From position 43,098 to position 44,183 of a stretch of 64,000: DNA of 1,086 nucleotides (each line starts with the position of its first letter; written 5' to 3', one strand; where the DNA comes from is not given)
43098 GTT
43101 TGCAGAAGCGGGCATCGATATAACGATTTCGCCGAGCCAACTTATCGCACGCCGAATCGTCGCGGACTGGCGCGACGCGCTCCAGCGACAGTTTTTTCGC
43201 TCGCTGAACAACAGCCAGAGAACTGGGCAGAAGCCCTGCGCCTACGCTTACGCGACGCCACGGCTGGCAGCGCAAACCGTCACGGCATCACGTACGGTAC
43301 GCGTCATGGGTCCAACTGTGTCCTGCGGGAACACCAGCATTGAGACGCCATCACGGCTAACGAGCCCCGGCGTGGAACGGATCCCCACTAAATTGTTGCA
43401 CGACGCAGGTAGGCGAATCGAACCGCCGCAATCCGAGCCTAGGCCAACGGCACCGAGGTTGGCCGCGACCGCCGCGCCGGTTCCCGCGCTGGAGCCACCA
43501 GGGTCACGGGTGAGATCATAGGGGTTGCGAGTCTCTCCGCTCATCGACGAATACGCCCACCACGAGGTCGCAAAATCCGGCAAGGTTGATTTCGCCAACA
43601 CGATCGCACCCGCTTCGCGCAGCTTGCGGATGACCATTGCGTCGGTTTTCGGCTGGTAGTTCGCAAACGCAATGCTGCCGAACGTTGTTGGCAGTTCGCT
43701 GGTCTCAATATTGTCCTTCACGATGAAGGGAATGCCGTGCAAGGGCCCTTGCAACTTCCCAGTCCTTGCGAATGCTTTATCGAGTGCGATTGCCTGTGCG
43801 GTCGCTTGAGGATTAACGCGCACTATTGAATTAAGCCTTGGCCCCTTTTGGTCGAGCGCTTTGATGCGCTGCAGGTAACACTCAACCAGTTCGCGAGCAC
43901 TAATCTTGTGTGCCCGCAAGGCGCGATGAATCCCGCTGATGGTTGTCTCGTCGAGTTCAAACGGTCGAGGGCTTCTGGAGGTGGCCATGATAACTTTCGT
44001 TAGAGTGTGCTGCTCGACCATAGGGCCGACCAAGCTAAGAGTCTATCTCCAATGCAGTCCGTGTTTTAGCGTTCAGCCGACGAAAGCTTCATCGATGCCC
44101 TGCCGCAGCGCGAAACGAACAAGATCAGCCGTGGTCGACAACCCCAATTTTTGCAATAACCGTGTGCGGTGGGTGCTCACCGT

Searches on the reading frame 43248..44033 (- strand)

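Call 19: search_protein_families(library=pfam, proteins=[window:43248-44033:-], max_evalue=0.00001)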
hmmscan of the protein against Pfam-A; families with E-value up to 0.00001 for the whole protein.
window:43248-44033:- (261 aa): 1 family
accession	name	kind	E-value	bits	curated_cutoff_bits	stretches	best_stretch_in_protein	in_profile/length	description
PF01425.27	Amidase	-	1.4e-70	239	27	1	48-254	1-203/445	Amidase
